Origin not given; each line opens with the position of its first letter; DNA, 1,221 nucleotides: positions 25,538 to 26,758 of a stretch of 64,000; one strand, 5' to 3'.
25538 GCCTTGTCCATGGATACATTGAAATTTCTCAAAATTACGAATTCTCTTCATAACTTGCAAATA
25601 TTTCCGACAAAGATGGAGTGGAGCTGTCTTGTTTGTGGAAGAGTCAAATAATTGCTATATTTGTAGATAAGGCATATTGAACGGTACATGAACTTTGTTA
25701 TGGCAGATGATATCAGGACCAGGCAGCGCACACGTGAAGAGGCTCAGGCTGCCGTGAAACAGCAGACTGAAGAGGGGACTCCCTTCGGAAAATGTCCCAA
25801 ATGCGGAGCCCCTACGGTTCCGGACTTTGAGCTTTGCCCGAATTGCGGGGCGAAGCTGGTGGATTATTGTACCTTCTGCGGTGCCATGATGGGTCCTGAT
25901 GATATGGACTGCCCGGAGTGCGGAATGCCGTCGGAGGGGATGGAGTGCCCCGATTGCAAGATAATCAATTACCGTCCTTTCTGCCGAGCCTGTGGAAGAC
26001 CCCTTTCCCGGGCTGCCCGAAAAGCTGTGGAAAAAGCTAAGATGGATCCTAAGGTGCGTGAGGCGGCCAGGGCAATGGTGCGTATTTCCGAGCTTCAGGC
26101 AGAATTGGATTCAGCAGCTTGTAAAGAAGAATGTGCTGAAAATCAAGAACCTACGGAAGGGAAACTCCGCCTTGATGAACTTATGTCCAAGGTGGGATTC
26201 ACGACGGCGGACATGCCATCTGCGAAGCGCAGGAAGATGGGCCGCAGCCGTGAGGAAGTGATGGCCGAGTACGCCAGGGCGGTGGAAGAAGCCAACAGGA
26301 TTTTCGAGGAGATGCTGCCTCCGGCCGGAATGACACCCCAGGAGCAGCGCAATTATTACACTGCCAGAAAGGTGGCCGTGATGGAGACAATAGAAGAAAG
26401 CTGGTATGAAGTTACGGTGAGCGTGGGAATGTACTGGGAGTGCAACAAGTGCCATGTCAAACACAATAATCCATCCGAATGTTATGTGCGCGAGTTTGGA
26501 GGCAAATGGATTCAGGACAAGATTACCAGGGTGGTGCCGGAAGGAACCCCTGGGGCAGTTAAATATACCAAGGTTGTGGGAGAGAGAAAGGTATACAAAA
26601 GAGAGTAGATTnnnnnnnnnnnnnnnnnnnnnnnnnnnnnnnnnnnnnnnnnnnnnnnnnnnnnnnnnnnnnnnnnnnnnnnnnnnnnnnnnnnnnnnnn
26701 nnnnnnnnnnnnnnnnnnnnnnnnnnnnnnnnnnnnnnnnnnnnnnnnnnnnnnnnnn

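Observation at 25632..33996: Self-contained five-gene phospho-switch operon: zinc-ribbon protein, membrane Ser/Thr kinase, 4x AAA+ ATPase, Zn-FHA, PP2C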

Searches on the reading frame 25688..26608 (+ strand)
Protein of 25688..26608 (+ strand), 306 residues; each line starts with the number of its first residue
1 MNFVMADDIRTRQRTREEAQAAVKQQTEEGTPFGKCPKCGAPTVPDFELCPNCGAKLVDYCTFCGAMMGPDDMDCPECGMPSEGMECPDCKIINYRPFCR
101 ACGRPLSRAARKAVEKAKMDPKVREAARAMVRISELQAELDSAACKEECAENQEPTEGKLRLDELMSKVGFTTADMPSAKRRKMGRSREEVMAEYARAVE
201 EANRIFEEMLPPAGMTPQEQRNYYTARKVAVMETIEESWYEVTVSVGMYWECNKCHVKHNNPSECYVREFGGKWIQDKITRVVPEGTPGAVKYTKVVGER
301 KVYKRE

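Call 3: search_protein_families(library=pfam, proteins=[window:25688-26608:+], max_evalue=0.01)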
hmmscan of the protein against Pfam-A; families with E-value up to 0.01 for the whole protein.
window:25688-26608:+ (306 aa): 6 families
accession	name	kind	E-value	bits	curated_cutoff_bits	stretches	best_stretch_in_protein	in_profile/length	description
PF12773.13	DZR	-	1.3e-09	38.5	27.3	1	36-79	1-45/45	Double zinc ribbon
PF13240.11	Zn_Ribbon_1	-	2e-07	31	25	2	35-57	1-23/23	zinc-ribbon domain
PF13248.11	Zn_ribbon_3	-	9.3e-05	22.2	27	1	35-57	4-26/26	zinc-ribbon domain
PF12172.15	zf-ChsH2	-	0.00075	19.7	23.2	1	34-56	12-34/37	ChsH2, rubredoxin-like zinc ribbon domain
PF24463.1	DUF7577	-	0.0016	18.4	28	1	36-57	5-26/27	Domain of unknown function (DUF7577)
PF17032.10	Zn_ribbon_15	-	0.0019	19.4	28.9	0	33-54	52-73/73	zinc-ribbon family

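Call 4: search_protein_families(library=padloc, proteins=[window:25688-26608:+], max_evalue=0.01)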
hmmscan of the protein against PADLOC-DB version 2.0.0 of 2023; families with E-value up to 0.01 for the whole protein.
window:25688-26608:+ (306 aa): 0 families

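Call 5: search_protein_families(library=ncbifam, proteins=[window:25688-26608:+], max_evalue=0.01)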
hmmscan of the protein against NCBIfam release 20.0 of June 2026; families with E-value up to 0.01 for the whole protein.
window:25688-26608:+ (306 aa): 1 family
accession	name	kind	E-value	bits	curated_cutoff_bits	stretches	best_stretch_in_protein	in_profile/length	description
NF011149.0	PRK14559.1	equivalog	0.01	14.6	374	0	36-80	4-49/642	serine/threonine phosphatase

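Call 11: find_homologous_proteins(query=window:25688-26608:+)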
Query window:25688-26608:+ (306 aa): 518 proteins with E <= 0.001 among 2486 candidates; the best 120 are listed.
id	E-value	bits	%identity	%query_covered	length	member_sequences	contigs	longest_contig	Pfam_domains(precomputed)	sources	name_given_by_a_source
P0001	6.1e-206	701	100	100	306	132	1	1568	PF13240.12,PF12773.14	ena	-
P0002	6.5e-173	592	84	99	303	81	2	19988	PF13240.12,PF12773.14,PF13248.12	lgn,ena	-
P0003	7.9e-127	441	64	99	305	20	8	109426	PF18912.7,PF13240.12,PF12773.14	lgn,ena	-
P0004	2.0e-126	440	64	99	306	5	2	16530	PF13240.12,PF12773.14,PF24463.2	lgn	-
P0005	9.7e-125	434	64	99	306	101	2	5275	PF13240.12,PF12773.14,PF24463.2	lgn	-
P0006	2.0e-124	433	64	99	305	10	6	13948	PF18912.7,PF13240.12,PF12773.14,PF24463.2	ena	-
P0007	3.4e-124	432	64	99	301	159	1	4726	PF12773.14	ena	-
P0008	8.5e-124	431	64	97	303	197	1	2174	PF13240.12,PF12773.14,PF13248.12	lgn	-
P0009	2.8e-123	429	64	99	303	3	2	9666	PF13240.12,PF12773.14,PF13248.12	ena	-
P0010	1.8e-121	423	65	96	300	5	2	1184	PF18912.7,PF13240.12,PF12773.14,PF24463.2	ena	-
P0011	2.3e-120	420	65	97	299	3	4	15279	PF13240.12,PF12773.14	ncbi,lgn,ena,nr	ncbi:MAG: zinc ribbon domain-containing protein [Bacteroidales bacterium]|nr:zinc ribbon domain-cont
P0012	5.6e-120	418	63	98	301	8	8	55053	PF12773.14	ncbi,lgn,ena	-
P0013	8.4e-120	418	62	99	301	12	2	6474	PF13240.12,PF12773.14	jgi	-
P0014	1.2e-118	414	64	99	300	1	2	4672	PF12773.14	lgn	-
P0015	4.8e-118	412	61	99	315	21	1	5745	PF13240.12,PF12773.14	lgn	-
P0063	5.6e-104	366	54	99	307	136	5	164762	PF18912.7,PF13240.12,PF12773.14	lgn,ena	-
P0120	2.1e-89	318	51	97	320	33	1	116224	PF13240.12,PF12773.14,PF13248.12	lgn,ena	-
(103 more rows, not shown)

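Call 13: find_encoding_contigs(protein=P0003, flank=10000, max_places=2)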
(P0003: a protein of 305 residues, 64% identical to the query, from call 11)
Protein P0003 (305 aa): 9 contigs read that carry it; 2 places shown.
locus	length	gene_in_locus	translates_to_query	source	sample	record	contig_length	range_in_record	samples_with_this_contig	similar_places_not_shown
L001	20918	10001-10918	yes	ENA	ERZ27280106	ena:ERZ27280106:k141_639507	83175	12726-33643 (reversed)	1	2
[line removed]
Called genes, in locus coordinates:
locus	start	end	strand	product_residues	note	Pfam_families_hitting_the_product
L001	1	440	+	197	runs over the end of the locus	PF06414:Zeta_toxin, PF13671:AAA_33 (weak)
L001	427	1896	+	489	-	PF01523:PmbA_TldD_1st, PF19290:PmbA_TldD_2nd, PF19289:PmbA_TldD_3rd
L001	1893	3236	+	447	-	PF19290:PmbA_TldD_2nd (weak), PF19289:PmbA_TldD_3rd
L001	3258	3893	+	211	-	PF00254:FKBP_C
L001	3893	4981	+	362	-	PF00535:Glycos_transf_2, PF13641:Glyco_tranf_2_3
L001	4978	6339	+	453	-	PF00107:ADH_zinc_N (faint), PF01488:Shikimate_DH (faint), PF02254:TrkA_N, PF02558:ApbA (faint), PF03435:Sacchrp_dh_NADP (faint), PF02080:TrkA_C, PF02254:TrkA_N, PF02080:TrkA_C, +2 more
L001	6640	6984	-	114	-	PF04342:DMT_6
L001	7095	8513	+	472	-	-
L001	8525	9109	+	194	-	-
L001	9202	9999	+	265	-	PF05099:TerB (weak)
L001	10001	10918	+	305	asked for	PF12773:DZR, PF13240:Zn_Ribbon_1 (faint), PF18912:DZR_2 (faint)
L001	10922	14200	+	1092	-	PF00069:Pkinase, PF07714:PK_Tyr_Ser-Thr, PF01471:PG_binding_1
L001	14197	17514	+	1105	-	PF00005:ABC_tran (faint), PF05496:RuvB_N (weak), PF00004:AAA, PF17866:AAA_lid_6, PF00004:AAA, PF17866:AAA_lid_6, PF00004:AAA, PF17866:AAA_lid_6, +24 more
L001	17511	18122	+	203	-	PF12773:DZR, PF13240:Zn_Ribbon_1 (weak), PF00498:FHA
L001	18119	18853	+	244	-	PF13672:PP2C_2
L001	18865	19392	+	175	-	-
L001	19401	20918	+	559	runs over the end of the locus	-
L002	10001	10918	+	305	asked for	PF12773:DZR, PF13240:Zn_Ribbon_1 (faint), PF18912:DZR_2 (faint)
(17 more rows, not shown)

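Call 14: find_encoding_contigs(protein=P0063, flank=10000, max_places=2)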
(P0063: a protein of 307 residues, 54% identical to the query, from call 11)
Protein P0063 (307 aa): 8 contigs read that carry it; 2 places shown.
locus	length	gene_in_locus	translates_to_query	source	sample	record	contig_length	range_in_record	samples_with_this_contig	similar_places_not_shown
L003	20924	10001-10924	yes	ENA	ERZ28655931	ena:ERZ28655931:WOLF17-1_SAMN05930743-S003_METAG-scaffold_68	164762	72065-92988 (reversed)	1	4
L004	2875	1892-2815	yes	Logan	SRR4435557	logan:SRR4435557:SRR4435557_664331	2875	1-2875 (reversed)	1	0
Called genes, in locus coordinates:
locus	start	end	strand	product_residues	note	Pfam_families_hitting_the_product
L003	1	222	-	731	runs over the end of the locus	PF03717:PBP_dimer (weak), PF00905:Transpeptidase, PF03793:PASTA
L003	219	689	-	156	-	PF19579:FtsL_2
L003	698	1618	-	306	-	PF01795:Methyltransf_5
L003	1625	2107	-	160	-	PF02381:MraZ (weak)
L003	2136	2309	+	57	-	-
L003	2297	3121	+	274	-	PF19576:Acyltransf_2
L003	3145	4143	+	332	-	PF13444:Acetyltransf_5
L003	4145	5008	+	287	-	PF27840:ScmC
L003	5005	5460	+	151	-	-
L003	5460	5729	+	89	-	PF05402:PqqD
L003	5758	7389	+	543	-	PF00664:ABC_membrane, PF00005:ABC_tran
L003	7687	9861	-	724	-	PF01055:Glyco_hydro_31_2nd, PF21365:Glyco_hydro_31_3rd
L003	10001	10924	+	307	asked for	PF12773:DZR, PF13240:Zn_Ribbon_1 (faint), PF18912:DZR_2 (faint)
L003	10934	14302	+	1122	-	PF00069:Pkinase, PF07714:PK_Tyr_Ser-Thr, PF01471:PG_binding_1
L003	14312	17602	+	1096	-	PF00005:ABC_tran (faint), PF00158:Sigma54_activat (faint), PF00004:AAA, PF17866:AAA_lid_6, PF00004:AAA, PF17866:AAA_lid_6, PF00004:AAA, PF17866:AAA_lid_6, +24 more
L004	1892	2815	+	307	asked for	PF12773:DZR, PF13240:Zn_Ribbon_1 (faint), PF18912:DZR_2 (faint)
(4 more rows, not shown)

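Call 15: find_encoding_contigs(protein=P0120, flank=10000, max_places=2)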
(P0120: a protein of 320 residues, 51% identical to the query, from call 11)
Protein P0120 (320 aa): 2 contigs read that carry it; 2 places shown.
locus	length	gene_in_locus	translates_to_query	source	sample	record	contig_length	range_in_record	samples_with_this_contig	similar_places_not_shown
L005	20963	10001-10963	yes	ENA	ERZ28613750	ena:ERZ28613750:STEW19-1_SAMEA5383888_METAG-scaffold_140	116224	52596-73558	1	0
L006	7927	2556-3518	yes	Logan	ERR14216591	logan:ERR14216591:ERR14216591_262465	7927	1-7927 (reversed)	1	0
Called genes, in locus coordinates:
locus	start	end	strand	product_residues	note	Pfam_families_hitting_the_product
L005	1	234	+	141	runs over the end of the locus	PF02657:SufE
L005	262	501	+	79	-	-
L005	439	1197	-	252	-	-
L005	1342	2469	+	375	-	PF12833:HTH_18, PF00165:HTH_AraC (weak)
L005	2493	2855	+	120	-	-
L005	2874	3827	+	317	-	PF02493:MORN (faint)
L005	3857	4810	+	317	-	-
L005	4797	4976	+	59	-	-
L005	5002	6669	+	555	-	-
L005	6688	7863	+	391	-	-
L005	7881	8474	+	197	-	-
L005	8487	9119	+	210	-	PF09234:DUF1963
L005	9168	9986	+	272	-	PF05099:TerB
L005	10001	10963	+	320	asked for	PF12773:DZR, PF13240:Zn_Ribbon_1 (faint), PF13248:Zn_ribbon_3 (weak)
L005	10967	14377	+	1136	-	-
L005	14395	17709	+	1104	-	PF00005:ABC_tran (faint), PF05496:RuvB_N, PF00004:AAA, PF17866:AAA_lid_6, PF00004:AAA, PF17866:AAA_lid_6, PF00004:AAA, PF17866:AAA_lid_6, +25 more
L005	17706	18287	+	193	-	PF12773:DZR, PF13240:Zn_Ribbon_1 (weak), PF00498:FHA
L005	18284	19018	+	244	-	PF00481:PP2C (faint), PF13672:PP2C_2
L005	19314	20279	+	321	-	PF02219:MTHFR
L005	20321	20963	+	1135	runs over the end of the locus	PF02574:S-methyl_trans, PF00809:Pterin_bind, PF02607:B12-binding_2, PF02310:B12-binding, PF02965:Met_synt_B12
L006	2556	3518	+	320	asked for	PF12773:DZR, PF13240:Zn_Ribbon_1 (faint), PF13248:Zn_ribbon_3 (weak)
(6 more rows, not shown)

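Call 18: find_related_loci(query=A1, collection=genome_contigs, flank=10000)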
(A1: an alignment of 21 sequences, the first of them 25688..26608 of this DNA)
Query A1 (306 aa) in genome_contigs; peptide patterns used: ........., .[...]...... (x = any residue, [..] = any of these).
243 stretches matched a pattern; 84 encode a relative of the query (tblastn E <= 1e-3); the best 80 are kept; 80 distinct loci.
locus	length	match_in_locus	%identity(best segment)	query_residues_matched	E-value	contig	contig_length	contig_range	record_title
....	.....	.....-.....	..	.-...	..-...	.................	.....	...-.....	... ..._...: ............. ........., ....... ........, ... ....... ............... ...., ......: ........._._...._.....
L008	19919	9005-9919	64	5-306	1e-129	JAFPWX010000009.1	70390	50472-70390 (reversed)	MAG: Bacteroidales bacterium isolate RGIG1549 Goat_Abomasum-5__c229380, whole genome shotgun sequence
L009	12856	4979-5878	64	5-306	3e-128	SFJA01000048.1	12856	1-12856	MAG: Bacteroidales bacterium isolate W1P28.019 Contig1687, whole genome shotgun sequence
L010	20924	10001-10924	62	2-306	1e-126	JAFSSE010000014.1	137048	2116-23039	MAG: Bacteroidales bacterium isolate RGIG3425 Goat_Reticulum.Co__c627428, whole genome shotgun sequence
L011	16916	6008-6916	63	3-306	2e-124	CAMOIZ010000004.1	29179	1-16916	MAG: uncultured Bacteroidales bacterium isolate SRR873602_bin.115_metaWRAP_v1.3_MAG genome assembly, contig: NODE_2629_l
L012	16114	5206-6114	63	4-306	5e-124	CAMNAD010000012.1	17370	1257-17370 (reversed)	MAG: uncultured Bacteroidales bacterium isolate SRR873598_bin.64_metaWRAP_v1.3_MAG genome assembly, contig: NODE.6441_le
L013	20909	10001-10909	62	3-306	8e-124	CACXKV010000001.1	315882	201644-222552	MAG: uncultured Bacteroidia bacterium isolate RUG11352 genome assembly, contig: RUG11352_asm_1, whole genome shotgun seq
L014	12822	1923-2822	63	7-306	1e-123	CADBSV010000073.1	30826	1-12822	MAG: uncultured Bacteroidia bacterium isolate RUG14270 genome assembly, contig: RUG14270_asm_73, whole genome shotgun se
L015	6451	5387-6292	63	1-306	7e-123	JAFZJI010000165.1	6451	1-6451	MAG: Bacteroidales bacterium isolate RGIG7819 Water_buffalos_Reticulum-2__c1155007, whole genome shotgun sequence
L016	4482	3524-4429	62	1-306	3e-123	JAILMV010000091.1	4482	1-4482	MAG: Bacteroidales bacterium isolate RUI263 k141_8438711_flag=0_multi=15.2709_len=4482, whole genome shotgun sequence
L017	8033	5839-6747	62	3-306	1e-121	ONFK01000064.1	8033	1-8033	uncultured Bacteroidales bacterium isolate RUG257 genome assembly, contig: scaffold_6073, whole genome shotgun sequence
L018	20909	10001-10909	62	4-306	1e-120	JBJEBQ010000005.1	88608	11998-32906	MAG: Candidatus Cryptobacteroides sp. isolate LOHA42_bin.036 NODE_103_length_88608_cov_10.135331, whole genome shotgun s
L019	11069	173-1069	62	7-306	2e-119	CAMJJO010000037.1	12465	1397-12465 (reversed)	MAG: uncultured Bacteroidales bacterium isolate SRR12081293_bin.22_metaWRAP_v1.3_MAG genome assembly, contig: ERZ1228977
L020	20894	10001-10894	60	7-305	5e-117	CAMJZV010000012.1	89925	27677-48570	MAG: uncultured Prevotellaceae bacterium isolate SRR12081300_bin.105_metaWRAP_v1.3_MAG genome assembly, contig: ERZ12289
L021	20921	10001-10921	59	2-306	9e-117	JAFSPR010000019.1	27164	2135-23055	MAG: Bacteroidales bacterium isolate RGIG3360 Goat_Reticulum.Co__c288428, whole genome shotgun sequence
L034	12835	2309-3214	60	3-305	3e-112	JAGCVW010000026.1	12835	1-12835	MAG: Bacteroidales bacterium isolate RGIG10170 Yak_Rumen-4__c1381120, whole genome shotgun sequence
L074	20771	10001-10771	41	1-279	5e-60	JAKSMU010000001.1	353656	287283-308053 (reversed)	MAG: Bacteroidales bacterium isolate Horse_feces133 MAG133_1, whole genome shotgun sequence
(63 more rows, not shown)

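Call 24: search_protein_families(library=pfam, proteins=[L001:7095-8513:+, L001:8525-9109:+, L001:9202-9999:+, L005:8487-9119:+, L001:18865-19392:+, L034:10572-11777:+, L021:8138-10282:-, L021:7639-8148:-, L074:5507-7663:+], max_evalue=0.01)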
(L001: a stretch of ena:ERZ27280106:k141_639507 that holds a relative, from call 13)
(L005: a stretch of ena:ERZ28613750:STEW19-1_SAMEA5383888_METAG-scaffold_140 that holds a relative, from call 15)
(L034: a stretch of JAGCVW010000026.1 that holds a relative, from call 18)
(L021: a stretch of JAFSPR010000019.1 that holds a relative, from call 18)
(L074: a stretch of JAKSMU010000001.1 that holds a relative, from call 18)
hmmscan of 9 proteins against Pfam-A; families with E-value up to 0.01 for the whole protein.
L001:7095-8513:+ (472 aa): 0 families

L001:8525-9109:+ (194 aa): 0 families

L001:9202-9999:+ (265 aa): 2 families
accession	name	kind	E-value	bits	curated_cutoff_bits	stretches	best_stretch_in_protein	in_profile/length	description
PF05099.18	TerB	-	1.1e-06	29.4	24.4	1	18-115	11-114/118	Tellurite resistance protein TerB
PF13833.12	EF-hand_8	-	0.0087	16.2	28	0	47-74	13-38/54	EF-hand domain pair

L005:8487-9119:+ (210 aa): 1 family
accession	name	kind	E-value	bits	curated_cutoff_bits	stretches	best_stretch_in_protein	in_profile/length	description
PF09234.15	DUF1963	-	2.3e-22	80.9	23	2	17-114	1-83/216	Domain of unknown function (DUF1963)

L001:18865-19392:+ (175 aa): 0 families

L034:10572-11777:+ (401 aa): 2 families
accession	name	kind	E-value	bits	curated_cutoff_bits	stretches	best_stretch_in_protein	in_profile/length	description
PF01435.24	Peptidase_M48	-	9.3e-13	48.8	20.3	1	67-136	13-83/186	Peptidase family M48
PF05099.18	TerB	-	1.2e-05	26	24.4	1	284-381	10-113/118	Tellurite resistance protein TerB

L021:8138-10282:- (714 aa): 0 families

L021:7639-8148:- (169 aa): 6 families
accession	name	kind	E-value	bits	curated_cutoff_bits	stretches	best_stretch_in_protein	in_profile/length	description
PF00583.31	Acetyltransf_1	-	2e-19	70.4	20.7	1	58-159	18-116/116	Acetyltransferase (GNAT) family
PF13508.13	Acetyltransf_7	-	1.1e-12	48.6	27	1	80-160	8-83/84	Acetyltransferase (GNAT) domain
PF13673.13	Acetyltransf_10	-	6.4e-07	29.8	23.6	1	71-164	28-112/128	Acetyltransferase (GNAT) domain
PF13523.12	Acetyltransf_8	-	0.00032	20.8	27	1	100-165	76-143/145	Acetyltransferase (GNAT) domain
PF13302.13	Acetyltransf_3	-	0.00067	20.8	25.4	1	52-160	32-138/138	Acetyltransferase (GNAT) domain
PF08445.16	FR47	-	0.0012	19.2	22.1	1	101-165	20-83/86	FR47-like protein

L074:5507-7663:+ (718 aa): 6 families
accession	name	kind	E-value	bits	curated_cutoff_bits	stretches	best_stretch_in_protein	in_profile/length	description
PF05099.18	TerB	-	1.6e-05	25.6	24.4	0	12-51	75-114/118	Tellurite resistance protein TerB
PF00515.34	TPR_1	-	2.5e-05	24.3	27.8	1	350-373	7-30/34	Tetratricopeptide repeat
PF13181.12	TPR_8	-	7e-05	23.1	25.7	1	345-373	2-30/34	Tetratricopeptide repeat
PF07719.23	TPR_2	-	9.8e-05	22.6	27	1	344-373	1-30/34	Tetratricopeptide repeat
PF09851.14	SHOCT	-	0.0013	18.8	27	0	419-429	12-22/28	Short C-terminal domain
PF13424.12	TPR_12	-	0.004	17.8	30.1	0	346-372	47-73/77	Tetratricopeptide repeat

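Call 25: search_protein_families(library=padloc, proteins=[L001:7095-8513:+, L001:8525-9109:+, L001:9202-9999:+, L005:8487-9119:+, L001:18865-19392:+, L034:10572-11777:+, L074:5507-7663:+], max_evalue=0.01)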
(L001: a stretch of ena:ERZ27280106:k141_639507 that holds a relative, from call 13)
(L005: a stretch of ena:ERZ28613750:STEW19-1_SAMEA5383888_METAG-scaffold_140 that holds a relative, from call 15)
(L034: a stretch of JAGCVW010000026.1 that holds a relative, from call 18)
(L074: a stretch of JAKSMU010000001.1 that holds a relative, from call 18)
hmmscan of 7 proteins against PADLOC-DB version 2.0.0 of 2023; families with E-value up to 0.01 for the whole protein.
L001:7095-8513:+ (472 aa): 0 families

L001:8525-9109:+ (194 aa): 0 families

L001:9202-9999:+ (265 aa): 0 families

L005:8487-9119:+ (210 aa): 0 families

L001:18865-19392:+ (175 aa): 0 families

L034:10572-11777:+ (401 aa): 1 family
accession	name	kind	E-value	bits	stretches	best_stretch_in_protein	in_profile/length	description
PDLC04141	capP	-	0.0034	14.9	1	99-131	52-80/242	capP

L074:5507-7663:+ (718 aa): 0 families

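Call 35: find_related_loci(query=A1, collection=viral_contigs, flank=10000)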
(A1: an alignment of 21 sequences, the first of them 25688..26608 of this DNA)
Query A1 (306 aa) in viral_contigs; peptide patterns used: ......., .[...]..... (x = any residue, [..] = any of these).
121 stretches matched a pattern, but none encodes a relative of the query by tblastn (E <= 1e-3).

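Call 45: predict_structure(alignment_id=A1)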
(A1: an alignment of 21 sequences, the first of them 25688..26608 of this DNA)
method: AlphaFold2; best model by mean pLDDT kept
length: 306 residues; sequences in the alignment: 21
mean_pLDDT: 76.1   pTM: 0.58
mean pLDDT of the five models: 76.1, 75.3, 74.1, 72.0, 71.6
residues with pLDDT >= 90: 23; 70-90: 206; 50-70: 38; < 50: 39
segments of 3 or more residues with pLDDT < 50: 1-31, 147-149, 304-306
pLDDT, mean of each block of 10 residues (from residue 1): 43 46 47 75 81 83 81 81 87 86 82 86 84 81 58 69 79 55 71 88 89 83 81 70 86 90 91 88 82 73 51
secondary structure, 60 per line:
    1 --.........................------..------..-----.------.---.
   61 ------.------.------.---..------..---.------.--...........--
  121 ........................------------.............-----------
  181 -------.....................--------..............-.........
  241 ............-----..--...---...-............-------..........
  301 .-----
elements in order: H3-27 H108-118 H121-144 H157-169 H188-208 H217-230 E232-252 E272-283 E291-301
